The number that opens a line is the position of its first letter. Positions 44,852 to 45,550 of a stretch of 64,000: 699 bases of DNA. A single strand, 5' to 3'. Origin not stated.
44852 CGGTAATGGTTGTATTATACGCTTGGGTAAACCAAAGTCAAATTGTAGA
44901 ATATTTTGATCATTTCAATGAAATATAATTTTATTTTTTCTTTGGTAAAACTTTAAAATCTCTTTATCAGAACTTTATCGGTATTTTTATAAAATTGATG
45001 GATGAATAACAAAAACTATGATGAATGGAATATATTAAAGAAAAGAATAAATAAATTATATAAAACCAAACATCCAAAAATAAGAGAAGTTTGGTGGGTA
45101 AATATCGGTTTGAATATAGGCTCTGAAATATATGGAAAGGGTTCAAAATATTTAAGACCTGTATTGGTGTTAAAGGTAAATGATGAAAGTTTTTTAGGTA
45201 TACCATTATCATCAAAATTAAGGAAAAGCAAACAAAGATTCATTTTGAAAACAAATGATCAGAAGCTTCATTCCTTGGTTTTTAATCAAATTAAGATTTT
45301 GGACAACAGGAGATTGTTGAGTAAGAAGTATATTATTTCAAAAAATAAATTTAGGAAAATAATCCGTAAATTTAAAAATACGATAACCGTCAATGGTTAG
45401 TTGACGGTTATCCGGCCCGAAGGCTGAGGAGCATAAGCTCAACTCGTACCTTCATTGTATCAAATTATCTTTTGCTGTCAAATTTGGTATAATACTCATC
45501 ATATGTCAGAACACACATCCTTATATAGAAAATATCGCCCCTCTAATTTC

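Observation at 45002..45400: Orphan MazF/PemK-like toxin gene without a recognisable antitoxin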

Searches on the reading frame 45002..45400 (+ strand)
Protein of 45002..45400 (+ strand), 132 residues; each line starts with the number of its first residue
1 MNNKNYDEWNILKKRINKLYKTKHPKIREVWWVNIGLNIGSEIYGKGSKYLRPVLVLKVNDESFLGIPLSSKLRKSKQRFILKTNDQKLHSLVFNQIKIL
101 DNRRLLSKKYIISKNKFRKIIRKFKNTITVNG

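Call 4: search_protein_families(library=pfam, proteins=[window:45002-45400:+], max_evalue=1)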
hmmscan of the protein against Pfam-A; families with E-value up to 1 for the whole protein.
window:45002-45400:+ (132 aa): 2 families
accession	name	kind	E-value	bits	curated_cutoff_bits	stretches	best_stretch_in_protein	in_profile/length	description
PF02452.23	PemK_toxin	-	9.1e-08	32.7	23.1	1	28-125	3-106/109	PemK-like, MazF-like toxin of type II toxin-antitoxin system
PF25416.1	GRHL1_C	-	0.0047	17.2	27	1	83-131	10-58/90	GRHL1-like, C-terminal domain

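Call 14: search_protein_families(library=ncbifam, proteins=[window:45002-45400:+], max_evalue=1)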
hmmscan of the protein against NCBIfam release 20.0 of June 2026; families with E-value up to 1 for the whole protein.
window:45002-45400:+ (132 aa): 0 families

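Call 15: find_homologous_proteins(query=window:45002-45397:+)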
Query window:45002-45397:+ (132 aa): 36 proteins with E <= 0.001 among 66 candidates.
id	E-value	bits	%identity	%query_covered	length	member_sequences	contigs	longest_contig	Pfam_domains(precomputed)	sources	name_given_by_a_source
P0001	1.2e-77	276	100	100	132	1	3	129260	PF02452.24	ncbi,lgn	-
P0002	5.8e-68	245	85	100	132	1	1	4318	PF02452.24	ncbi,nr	ncbi:type II toxin-antitoxin system PemK/MazF family toxin [Candidatus Parcubacteria bacterium]|nr:t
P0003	1.4e-61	224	79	99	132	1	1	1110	PF02452.24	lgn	-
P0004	4.5e-59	216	76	99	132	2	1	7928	PF02452.24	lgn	-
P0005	5.2e-58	212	74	100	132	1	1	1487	PF02452.24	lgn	-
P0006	1.2e-55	205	68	100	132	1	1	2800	PF02452.24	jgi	jgi:mRNA interferase MazF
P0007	3.0e-55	204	69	99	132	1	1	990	PF02452.24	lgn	-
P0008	3.7e-55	203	69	99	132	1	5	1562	PF02452.24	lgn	-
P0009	9.9e-55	202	70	100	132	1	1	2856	PF02452.24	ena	-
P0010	2.5e-54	201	68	99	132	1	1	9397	PF02452.24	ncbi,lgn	-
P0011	3.9e-53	197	67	99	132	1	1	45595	PF02452.24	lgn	-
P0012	4.3e-53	197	66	100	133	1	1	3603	PF02452.24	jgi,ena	-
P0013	1.2e-52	195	66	100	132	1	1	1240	PF02452.24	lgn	-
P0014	4.9e-51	190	65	100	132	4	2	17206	PF02452.24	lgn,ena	-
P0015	1.4e-50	188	63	99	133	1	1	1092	PF02452.24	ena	-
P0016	2.0e-50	188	64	99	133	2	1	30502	PF02452.24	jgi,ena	jgi:mRNA interferase MazF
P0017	1.0e-49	186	63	99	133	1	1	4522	PF02452.24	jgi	-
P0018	1.6e-49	185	65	98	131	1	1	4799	PF02452.24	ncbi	-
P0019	2.7e-49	184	64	99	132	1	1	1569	PF02452.24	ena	-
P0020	6.0e-49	183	64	99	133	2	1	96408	PF02452.24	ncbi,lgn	-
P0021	1.5e-45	172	58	98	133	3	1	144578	PF02452.24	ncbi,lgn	-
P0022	9.7e-43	163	56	100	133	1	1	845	PF02452.24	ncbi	-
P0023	2.4e-42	162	56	99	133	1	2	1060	PF02452.24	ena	-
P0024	1.2e-41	160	56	99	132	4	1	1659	PF02452.24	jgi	jgi:mRNA interferase MazF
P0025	2.3e-25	107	50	74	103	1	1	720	PF02452.24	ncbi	-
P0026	1.5e-20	91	45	89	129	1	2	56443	PF02452.24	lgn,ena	-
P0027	2.1e-15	75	41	94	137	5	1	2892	PF02452.24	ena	-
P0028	1.5e-14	72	40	94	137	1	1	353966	PF02452.24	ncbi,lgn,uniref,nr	ncbi:type II toxin-antitoxin system PemK/MazF family toxin [Campylobacter lanienae]|uniref:type II t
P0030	4.1e-14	71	43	73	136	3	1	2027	PF02452.24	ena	-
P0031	1.0e-13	69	40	93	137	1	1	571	PF02452.24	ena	-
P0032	1.1e-13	69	34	97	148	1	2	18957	PF02452.24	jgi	-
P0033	1.3e-12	66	41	94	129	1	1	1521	PF02452.24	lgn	-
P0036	2.2e-5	42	32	93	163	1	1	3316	PF02452.24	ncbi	-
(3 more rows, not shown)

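Call 16: find_encoding_contigs(protein=P0021, flank=4000, max_places=2)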
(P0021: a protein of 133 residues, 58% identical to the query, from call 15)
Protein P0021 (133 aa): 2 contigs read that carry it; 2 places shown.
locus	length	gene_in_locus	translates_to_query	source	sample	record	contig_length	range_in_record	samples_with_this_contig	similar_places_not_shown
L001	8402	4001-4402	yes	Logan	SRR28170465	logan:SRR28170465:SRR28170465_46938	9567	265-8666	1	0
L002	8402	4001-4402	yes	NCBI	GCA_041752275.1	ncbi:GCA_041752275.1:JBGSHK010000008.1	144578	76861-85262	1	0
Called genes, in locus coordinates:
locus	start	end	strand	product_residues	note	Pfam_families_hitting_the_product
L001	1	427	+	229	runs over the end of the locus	?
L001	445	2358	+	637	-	PF04041:Glyco_hydro_130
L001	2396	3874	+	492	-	PF03193:RsgA_GTPase (faint), PF00005:ABC_tran, PF02463:SMC_N (faint), PF13476:AAA_23 (faint), PF13555:AAA_29 (faint), PF20720:nSTAND3 (faint), PF13304:AAA_21 (weak), PF00005:ABC_tran, +1 more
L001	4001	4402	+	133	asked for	PF02452:PemK_toxin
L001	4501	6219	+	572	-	PF02463:SMC_N (weak), PF00005:ABC_tran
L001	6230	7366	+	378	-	PF07907:YibE_F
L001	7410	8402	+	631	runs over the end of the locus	?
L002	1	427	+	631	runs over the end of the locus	PF04041:Glyco_hydro_130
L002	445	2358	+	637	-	PF04041:Glyco_hydro_130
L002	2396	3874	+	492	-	PF03193:RsgA_GTPase (faint), PF00005:ABC_tran, PF02463:SMC_N (faint), PF13476:AAA_23 (faint), PF13555:AAA_29 (faint), PF20720:nSTAND3 (faint), PF13304:AAA_21 (weak), PF00005:ABC_tran, +1 more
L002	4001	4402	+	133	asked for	PF02452:PemK_toxin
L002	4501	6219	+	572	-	PF02463:SMC_N (weak), PF00005:ABC_tran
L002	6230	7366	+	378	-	PF07907:YibE_F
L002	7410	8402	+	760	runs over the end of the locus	PF02463:SMC_N, PF13175:AAA_15 (faint), PF13476:AAA_23, PF13304:AAA_21 (weak)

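Call 17: find_encoding_contigs(protein=P0020, flank=4000, max_places=2)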
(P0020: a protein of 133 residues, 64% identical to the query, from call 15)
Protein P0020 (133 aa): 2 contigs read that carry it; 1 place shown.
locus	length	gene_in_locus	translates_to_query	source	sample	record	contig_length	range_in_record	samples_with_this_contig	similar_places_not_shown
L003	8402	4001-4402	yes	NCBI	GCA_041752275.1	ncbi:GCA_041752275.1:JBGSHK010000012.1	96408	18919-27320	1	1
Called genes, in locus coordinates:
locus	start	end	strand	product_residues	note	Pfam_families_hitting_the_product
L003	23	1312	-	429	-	PF03952:Enolase_N, PF00113:Enolase_C, PF13378:MR_MLE_C (weak), PF07476:MAAL_C (weak)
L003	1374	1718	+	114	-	-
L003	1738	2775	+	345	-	PF01207:Dus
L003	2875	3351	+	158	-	-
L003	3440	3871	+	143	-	PF01878:EVE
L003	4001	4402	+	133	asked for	PF02452:PemK_toxin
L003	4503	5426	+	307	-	PF05496:RuvB_N, PF13177:DNA_pol3_delta2 (weak), PF13173:AAA_14 (weak), PF13401:AAA_22 (faint), PF00004:AAA, PF13177:DNA_pol3_delta2, PF22608:DNAX_ATPase_lid (faint)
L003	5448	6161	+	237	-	-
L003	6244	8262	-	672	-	PF00753:Lactamase_B, PF12706:Lactamase_B_2 (faint), PF22505:RNase_J_b_CASP, PF17770:RNase_J_C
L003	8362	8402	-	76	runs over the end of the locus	PF03840:SecG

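Call 18: find_encoding_contigs(protein=P0011, flank=4000, max_places=2)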
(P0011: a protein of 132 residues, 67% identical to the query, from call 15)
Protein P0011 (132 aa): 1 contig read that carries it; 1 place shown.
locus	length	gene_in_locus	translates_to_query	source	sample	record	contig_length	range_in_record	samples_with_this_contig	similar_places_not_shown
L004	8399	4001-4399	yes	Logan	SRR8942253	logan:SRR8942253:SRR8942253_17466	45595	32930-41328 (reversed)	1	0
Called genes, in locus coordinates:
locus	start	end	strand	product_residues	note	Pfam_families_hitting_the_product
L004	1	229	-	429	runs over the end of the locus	PF03952:Enolase_N, PF00113:Enolase_C, PF13378:MR_MLE_C (weak)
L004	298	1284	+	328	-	-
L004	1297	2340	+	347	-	PF01207:Dus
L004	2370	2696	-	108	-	-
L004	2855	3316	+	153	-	-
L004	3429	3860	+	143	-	PF01878:EVE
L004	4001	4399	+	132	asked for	PF02452:PemK_toxin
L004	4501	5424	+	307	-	PF05496:RuvB_N, PF13177:DNA_pol3_delta2 (weak), PF13173:AAA_14 (faint), PF13401:AAA_22 (faint), PF00004:AAA, PF13177:DNA_pol3_delta2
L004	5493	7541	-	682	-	PF00753:Lactamase_B, PF12706:Lactamase_B_2 (weak), PF22505:RNase_J_b_CASP, PF17770:RNase_J_C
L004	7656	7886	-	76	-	PF03840:SecG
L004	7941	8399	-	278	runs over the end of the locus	PF03741:TerC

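Call 29: search_solved_structures(query=window:45002-45397:+, max_evalue=1, show_alignments=3)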
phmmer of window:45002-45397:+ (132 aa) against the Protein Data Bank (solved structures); distinct sequences matched with E-value up to 1: 0.

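Call 30: find_encoding_contigs(protein=P0028, flank=3000, max_places=2)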
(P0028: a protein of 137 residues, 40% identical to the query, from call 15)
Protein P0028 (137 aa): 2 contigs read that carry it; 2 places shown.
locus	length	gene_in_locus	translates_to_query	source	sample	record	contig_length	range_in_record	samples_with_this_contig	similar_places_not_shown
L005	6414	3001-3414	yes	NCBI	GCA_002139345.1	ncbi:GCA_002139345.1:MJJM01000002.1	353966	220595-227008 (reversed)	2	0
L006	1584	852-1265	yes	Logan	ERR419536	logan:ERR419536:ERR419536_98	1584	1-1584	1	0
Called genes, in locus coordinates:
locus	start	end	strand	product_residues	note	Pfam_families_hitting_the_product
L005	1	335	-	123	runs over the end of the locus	-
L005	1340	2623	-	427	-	PF05538:Campylo_MOMP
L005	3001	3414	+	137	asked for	PF02452:PemK_toxin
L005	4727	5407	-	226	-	PF00215:OMPdecase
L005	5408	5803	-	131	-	PF01029:NusB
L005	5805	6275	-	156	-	PF00885:DMRL_synthase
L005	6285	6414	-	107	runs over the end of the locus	PF00893:Multi_Drug_Res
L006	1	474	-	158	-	?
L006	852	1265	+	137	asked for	PF02452:PemK_toxin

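Call 31: find_encoding_contigs(protein=P0026, flank=3000, max_places=2)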
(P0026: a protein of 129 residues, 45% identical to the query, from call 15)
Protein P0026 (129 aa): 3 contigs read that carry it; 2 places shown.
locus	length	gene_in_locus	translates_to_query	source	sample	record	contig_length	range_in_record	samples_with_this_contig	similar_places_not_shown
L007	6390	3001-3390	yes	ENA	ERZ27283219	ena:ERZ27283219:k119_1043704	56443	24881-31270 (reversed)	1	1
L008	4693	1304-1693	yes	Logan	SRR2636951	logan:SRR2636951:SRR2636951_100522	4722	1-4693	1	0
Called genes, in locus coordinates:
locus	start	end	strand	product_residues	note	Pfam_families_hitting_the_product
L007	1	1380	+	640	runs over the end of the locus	PF00009:GTP_EFTU, PF01926:MMR_HSR1 (weak), PF22042:EF-G_D2 (weak), PF03144:GTP_EFTU_D2, PF00679:EFG_C, PF21018:BipA_C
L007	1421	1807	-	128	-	PF07883:Cupin_2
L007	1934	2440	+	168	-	-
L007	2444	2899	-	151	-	PF00293:NUDIX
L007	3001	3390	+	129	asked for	PF02452:PemK_toxin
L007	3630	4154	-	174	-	-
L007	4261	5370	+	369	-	PF04542:Sigma70_r2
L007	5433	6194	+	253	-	PF18761:Heliorhodopsin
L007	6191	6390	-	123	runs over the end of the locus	-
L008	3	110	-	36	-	?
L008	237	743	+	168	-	-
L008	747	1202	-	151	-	PF00293:NUDIX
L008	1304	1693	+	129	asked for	PF02452:PemK_toxin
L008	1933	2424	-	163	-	-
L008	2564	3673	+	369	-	PF04542:Sigma70_r2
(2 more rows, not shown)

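Call 32: find_encoding_contigs(protein=P0032, flank=3000, max_places=2)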
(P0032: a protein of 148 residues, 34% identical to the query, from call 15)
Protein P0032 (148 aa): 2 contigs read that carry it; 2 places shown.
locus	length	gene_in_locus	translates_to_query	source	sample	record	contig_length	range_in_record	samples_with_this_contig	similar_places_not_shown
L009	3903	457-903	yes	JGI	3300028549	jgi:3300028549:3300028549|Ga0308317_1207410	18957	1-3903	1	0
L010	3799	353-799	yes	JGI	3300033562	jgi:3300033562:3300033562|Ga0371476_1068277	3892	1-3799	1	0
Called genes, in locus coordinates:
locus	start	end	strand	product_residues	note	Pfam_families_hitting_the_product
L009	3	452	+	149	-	?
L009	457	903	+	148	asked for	PF02452:PemK_toxin (weak)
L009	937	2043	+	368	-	PF01370:Epimerase, PF04321:RmlD_sub_bind, PF16363:GDP_Man_Dehyd (weak)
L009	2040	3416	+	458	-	-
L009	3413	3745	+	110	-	PF01909:NTP_transf_2, PF18765:Polbeta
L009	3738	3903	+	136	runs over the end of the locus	PF05168:HEPN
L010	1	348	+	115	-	?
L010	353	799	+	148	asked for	PF02452:PemK_toxin (weak)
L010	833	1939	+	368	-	PF01370:Epimerase, PF04321:RmlD_sub_bind, PF16363:GDP_Man_Dehyd (weak)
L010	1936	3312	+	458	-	-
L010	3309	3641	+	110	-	PF01909:NTP_transf_2, PF18765:Polbeta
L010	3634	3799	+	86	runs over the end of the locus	?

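Call 47: find_related_loci(query=A5, collection=genome_contigs, flank=3000)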
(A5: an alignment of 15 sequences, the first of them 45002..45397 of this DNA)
Query A5 (132 aa) in genome_contigs; peptide patterns used: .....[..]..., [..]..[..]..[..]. (x = any residue, [..] = any of these).
28 stretches matched a pattern; 14 encode a relative of the query (tblastn E <= 1e-3); 14 distinct loci.
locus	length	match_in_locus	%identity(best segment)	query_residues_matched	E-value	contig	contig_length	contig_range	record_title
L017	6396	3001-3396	65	1-132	7e-57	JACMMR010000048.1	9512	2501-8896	MAG: Candidatus Parcubacteria bacterium isolate LF-bin-100 FL-bin-100-contig-k141_1351782, whole genome shotgun sequence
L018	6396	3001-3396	64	1-131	4e-54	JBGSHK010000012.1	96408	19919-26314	MAG: Candidatus Paceibacteria bacterium isolate JTS-AC102 k141_3370140, whole genome shotgun sequence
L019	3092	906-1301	64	1-131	4e-52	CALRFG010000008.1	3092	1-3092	MAG: Candidatus Nomurabacteria bacterium isolate ZE-17mar17-71 genome assembly, contig: ZE-13mar17-C39502, whole genome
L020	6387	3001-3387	61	3-131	2e-50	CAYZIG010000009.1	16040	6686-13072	MAG TPA_asm: uncultured Candidatus Saccharibacteria bacterium isolate SRP220891_co5_90 genome assembly, contig: NODE_238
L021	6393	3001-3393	58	1-130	8e-51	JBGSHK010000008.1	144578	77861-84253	MAG: Candidatus Paceibacteria bacterium isolate JTS-AC102 k141_2684317, whole genome shotgun sequence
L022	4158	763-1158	54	1-131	4e-47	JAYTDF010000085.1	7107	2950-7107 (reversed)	MAG: Candidatus Parcubacteria bacterium isolate GFS_1662 GFS_1662_84, whole genome shotgun sequence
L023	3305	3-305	59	31-131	1e-39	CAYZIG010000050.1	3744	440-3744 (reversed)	MAG TPA_asm: uncultured Candidatus Saccharibacteria bacterium isolate SRP220891_co5_90 genome assembly, contig: NODE_272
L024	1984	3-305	60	31-131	1e-37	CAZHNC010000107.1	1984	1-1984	MAG TPA_asm: uncultured Candidatus Saccharibacteria bacterium isolate SRP220891_co5_60 genome assembly, contig: NODE_787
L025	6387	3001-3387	41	4-130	3e-27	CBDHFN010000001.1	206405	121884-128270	MAG: Alphaproteobacteria bacterium isolate b95a2ae4-4af3-490e-a7f2-7d4a5717823a genome assembly, contig: contig_1, whole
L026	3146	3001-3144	81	1-47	6e-22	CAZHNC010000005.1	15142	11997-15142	MAG TPA_asm: uncultured Candidatus Saccharibacteria bacterium isolate SRP220891_co5_60 genome assembly, contig: NODE_263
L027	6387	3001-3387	36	4-131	3e-19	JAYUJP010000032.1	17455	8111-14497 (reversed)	MAG: bacterium isolate GFS_9019 GFS_9019_31, whole genome shotgun sequence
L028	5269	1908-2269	58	4-117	6e-24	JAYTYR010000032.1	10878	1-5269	MAG: bacterium isolate GFS_6146 GFS_6146_31, whole genome shotgun sequence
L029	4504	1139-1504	34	4-124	1e-14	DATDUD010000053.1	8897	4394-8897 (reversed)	MAG TPA_asm: Candidatus Paceibacterota bacterium isolate SMAG_U8048 k141_648075, whole genome shotgun sequence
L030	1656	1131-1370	37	23-100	1e-11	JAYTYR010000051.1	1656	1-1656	MAG: bacterium isolate GFS_6146 GFS_6146_50, whole genome shotgun sequence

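Call 51: predict_structure(alignment_id=A3)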
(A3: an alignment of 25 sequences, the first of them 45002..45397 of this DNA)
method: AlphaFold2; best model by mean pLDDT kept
length: 132 residues; sequences in the alignment: 25
mean_pLDDT: 77.5   pTM: 0.73
mean pLDDT of the five models: 77.5, 77.0, 70.2, 65.7, 48.2
residues with pLDDT >= 90: 27; 70-90: 74; 50-70: 16; < 50: 15
segments of 3 or more residues with pLDDT < 50: 38-48, 130-132
pLDDT, mean of each block of 10 residues (from residue 1): 61 74 87 63 44 83 88 84 85 87 87 92 79 37
secondary structure, 60 per line:
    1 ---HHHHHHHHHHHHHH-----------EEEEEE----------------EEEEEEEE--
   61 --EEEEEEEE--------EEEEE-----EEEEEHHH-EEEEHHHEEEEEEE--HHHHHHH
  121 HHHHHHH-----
elements in order: H4-17 E29-34 E51-58 E63-70 E79-83 E89-93 E98-101 E105-111 H114-127

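Call 52: search_protein_representatives(alignment_id=A3)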
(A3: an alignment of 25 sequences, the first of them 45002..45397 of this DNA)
Query: 25 sequences, 133 profile positions. Proteins with E-value up to 0.001 (for the whole library): 3162; up to 1e-10: 1748; up to 1e-30: 120. The best 150 are listed.
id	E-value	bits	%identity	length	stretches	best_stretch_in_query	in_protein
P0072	6.1e-52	191.4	-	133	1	1-132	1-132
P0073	9.6e-40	152.0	-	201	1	1-131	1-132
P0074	2.7e-39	150.5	-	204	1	4-131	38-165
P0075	9.1e-39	148.8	-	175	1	3-131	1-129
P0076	2.5e-38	147.4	-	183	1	4-131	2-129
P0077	2.1e-37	144.4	-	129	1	3-129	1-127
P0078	2.6e-37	144.1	-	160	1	4-129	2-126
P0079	6.2e-37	142.9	-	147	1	4-129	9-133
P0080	7.1e-37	142.7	-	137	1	3-131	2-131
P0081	7.2e-37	142.6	-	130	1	4-129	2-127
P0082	9.2e-37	142.3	-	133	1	3-131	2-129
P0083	1.4e-36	141.8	-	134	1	3-131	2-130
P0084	1.8e-36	141.4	-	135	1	4-127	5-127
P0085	2.2e-36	141.1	-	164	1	3-128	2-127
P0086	2.2e-36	141.1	-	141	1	3-129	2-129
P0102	7.8e-34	132.8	-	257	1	3-131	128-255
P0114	3.0e-33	130.9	-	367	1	2-131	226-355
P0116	3.3e-33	130.8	-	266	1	3-128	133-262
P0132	2.3e-32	128.1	-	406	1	1-132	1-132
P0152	1.4e-31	125.6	-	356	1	3-131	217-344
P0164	2.8e-31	124.6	-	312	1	4-128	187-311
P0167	3.1e-31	124.4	-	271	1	4-128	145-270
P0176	6.1e-31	123.5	-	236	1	3-128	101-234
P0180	6.9e-31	123.3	-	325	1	3-132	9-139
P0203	1.9e-30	121.9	-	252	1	3-130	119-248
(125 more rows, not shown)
